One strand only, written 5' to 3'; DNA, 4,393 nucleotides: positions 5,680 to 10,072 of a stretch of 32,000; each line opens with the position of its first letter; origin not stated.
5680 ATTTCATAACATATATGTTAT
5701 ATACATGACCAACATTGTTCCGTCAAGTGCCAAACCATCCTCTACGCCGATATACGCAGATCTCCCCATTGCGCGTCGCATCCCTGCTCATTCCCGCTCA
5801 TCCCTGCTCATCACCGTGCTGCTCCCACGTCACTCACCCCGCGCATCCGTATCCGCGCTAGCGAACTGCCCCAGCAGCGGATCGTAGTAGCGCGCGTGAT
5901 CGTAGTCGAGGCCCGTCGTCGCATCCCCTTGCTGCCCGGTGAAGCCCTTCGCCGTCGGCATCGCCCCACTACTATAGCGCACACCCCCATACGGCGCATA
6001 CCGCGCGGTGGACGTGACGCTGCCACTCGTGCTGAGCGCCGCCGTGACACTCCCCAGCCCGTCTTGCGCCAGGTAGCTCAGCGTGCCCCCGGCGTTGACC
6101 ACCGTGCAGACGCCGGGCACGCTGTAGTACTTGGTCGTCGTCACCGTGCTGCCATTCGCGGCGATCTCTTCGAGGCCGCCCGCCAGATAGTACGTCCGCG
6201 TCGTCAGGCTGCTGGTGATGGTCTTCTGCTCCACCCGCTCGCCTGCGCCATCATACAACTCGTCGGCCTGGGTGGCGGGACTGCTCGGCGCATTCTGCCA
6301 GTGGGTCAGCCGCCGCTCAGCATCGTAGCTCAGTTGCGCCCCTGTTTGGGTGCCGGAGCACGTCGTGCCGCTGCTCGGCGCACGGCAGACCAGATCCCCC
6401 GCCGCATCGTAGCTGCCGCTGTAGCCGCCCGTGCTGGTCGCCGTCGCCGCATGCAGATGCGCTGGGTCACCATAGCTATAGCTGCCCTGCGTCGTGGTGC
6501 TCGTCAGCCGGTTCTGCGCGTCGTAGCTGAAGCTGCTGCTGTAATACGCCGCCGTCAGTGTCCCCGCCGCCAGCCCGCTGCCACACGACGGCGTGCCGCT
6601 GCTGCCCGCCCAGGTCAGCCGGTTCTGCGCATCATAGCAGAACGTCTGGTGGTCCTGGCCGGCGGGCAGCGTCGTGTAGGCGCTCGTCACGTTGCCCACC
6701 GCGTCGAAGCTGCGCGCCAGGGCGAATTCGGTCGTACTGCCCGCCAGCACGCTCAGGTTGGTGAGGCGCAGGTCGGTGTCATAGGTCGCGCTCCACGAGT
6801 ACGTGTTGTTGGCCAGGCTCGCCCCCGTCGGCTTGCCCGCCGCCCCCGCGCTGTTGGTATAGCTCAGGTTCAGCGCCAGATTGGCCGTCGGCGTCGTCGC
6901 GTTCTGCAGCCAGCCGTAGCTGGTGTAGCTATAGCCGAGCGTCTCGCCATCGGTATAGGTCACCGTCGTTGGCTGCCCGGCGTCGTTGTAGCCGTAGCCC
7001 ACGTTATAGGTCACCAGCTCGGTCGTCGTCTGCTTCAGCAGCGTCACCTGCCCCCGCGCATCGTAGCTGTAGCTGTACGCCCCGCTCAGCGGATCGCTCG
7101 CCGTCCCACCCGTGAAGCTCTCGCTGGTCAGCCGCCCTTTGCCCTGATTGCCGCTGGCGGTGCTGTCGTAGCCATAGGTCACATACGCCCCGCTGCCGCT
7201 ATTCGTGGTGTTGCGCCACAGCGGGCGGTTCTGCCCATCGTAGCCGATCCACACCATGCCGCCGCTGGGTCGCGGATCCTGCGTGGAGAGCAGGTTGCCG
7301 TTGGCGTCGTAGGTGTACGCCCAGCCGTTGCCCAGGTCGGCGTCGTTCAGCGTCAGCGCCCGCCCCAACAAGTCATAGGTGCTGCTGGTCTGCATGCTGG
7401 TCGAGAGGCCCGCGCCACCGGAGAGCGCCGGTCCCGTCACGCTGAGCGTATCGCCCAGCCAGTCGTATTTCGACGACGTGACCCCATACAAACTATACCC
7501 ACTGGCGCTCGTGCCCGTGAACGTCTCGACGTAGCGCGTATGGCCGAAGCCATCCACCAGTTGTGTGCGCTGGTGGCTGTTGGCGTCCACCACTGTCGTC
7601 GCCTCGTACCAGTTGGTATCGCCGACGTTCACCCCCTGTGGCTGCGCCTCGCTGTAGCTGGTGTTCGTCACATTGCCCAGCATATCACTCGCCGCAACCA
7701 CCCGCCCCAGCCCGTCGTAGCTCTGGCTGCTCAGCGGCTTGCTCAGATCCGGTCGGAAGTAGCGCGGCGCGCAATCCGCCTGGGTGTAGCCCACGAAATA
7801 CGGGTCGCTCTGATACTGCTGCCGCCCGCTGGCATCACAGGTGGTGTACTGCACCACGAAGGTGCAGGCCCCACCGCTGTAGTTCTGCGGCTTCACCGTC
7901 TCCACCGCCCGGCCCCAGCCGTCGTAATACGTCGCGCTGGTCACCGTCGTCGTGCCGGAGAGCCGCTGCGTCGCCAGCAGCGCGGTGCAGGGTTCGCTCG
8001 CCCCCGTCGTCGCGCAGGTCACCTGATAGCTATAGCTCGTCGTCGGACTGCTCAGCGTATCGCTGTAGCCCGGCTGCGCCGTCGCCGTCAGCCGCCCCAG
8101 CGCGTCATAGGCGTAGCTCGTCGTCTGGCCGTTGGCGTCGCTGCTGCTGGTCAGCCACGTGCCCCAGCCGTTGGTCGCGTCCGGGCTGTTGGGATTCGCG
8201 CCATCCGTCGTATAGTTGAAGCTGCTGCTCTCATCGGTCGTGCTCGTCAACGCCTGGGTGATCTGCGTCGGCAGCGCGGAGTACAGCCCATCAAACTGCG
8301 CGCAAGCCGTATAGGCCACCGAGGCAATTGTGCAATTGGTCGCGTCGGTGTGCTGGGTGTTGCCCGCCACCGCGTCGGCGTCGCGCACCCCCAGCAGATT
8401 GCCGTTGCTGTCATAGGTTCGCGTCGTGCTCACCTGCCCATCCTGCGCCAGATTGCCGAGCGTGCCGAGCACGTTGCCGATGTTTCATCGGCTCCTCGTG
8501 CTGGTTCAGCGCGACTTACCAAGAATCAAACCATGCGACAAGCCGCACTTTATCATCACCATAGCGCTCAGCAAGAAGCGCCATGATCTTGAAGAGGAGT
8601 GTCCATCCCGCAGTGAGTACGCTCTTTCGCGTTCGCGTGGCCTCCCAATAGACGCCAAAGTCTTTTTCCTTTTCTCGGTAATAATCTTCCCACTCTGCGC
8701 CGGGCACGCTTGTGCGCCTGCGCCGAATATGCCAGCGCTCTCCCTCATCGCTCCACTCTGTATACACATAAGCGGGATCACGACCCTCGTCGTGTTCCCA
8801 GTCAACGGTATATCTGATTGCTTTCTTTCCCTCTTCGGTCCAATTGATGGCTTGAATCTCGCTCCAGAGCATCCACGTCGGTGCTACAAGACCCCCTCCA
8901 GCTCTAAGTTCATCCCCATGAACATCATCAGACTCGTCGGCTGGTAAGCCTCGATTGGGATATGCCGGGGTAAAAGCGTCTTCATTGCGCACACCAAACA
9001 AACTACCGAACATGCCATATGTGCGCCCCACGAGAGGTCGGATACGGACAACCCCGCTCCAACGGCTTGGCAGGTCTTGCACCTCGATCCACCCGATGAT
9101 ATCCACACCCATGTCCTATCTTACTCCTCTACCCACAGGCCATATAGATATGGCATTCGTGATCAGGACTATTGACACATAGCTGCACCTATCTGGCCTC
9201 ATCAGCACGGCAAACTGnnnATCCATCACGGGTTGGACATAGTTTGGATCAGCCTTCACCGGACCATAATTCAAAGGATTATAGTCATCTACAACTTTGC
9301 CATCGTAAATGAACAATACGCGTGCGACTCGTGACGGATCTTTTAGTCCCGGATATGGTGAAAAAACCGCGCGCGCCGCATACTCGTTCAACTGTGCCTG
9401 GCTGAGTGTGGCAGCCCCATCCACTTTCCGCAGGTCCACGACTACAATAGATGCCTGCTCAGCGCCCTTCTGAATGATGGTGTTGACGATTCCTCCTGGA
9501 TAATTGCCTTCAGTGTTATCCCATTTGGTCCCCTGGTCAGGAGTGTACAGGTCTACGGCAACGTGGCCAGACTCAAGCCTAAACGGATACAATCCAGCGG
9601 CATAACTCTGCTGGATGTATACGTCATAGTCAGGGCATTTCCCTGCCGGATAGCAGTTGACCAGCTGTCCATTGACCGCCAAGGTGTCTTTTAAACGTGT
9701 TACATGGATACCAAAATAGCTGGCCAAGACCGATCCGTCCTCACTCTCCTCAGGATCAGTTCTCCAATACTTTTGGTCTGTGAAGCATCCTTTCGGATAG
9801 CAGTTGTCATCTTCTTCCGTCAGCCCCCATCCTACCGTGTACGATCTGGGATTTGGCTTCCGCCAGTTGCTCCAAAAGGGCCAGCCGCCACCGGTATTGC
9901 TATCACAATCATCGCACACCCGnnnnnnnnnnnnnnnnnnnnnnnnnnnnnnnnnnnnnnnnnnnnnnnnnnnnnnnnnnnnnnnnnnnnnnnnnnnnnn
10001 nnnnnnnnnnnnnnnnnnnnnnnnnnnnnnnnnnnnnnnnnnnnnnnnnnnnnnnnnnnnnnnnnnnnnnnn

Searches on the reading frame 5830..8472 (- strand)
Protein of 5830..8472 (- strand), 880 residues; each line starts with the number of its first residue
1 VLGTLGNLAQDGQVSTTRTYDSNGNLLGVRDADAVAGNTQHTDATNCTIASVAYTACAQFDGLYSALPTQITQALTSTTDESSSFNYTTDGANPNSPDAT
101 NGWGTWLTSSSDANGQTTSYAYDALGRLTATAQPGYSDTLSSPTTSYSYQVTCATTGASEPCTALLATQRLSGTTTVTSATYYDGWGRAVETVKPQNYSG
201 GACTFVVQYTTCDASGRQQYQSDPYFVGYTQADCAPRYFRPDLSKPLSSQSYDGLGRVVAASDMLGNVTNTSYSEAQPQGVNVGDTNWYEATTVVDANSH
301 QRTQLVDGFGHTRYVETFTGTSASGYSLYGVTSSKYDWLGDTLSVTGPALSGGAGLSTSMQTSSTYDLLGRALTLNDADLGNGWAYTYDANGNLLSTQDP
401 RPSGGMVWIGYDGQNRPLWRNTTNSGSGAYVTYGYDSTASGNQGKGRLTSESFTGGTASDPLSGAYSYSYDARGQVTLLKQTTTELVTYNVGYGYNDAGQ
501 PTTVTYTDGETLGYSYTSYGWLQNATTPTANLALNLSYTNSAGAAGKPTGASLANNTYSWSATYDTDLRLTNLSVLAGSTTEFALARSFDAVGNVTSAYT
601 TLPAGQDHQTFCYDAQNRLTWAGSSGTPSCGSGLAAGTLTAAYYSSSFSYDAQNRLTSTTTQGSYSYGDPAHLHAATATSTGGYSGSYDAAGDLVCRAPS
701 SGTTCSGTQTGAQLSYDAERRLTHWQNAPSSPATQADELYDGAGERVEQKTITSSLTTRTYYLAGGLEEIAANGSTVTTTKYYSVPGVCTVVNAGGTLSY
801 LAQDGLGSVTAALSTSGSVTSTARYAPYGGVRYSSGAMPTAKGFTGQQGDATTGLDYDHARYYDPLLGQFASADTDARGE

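Call 12: search_protein_families(library=pfam, proteins=[window:5830-8472:-], max_evalue=0.001)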
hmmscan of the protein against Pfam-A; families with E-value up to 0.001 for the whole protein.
window:5830-8472:- (880 aa): 2 families
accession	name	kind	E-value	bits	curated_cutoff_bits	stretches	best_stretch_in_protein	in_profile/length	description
PF05593.20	RHS_repeat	-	8e-23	80.7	22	2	106-135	6-35/38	RHS Repeat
PF20041.5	DUF6443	-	8.9e-05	23.2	27.8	1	166-228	12-71/137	Domain of unknown function (DUF6443)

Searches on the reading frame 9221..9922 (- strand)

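Call 86: search_protein_families(library=pfam, proteins=[window:9221-9922:-], max_evalue=0.1)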
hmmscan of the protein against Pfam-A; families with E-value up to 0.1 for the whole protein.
seq(234 aa): 2 families
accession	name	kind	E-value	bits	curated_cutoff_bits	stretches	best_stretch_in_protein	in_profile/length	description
PF18451.7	CdiA_C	-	0.00071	20.1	26.6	1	121-189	11-65/81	Contact-dependent growth inhibition CdiA C-terminal domain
PF00045.24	Hemopexin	-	0.0035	17.7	21.3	1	46-72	14-43/45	Hemopexin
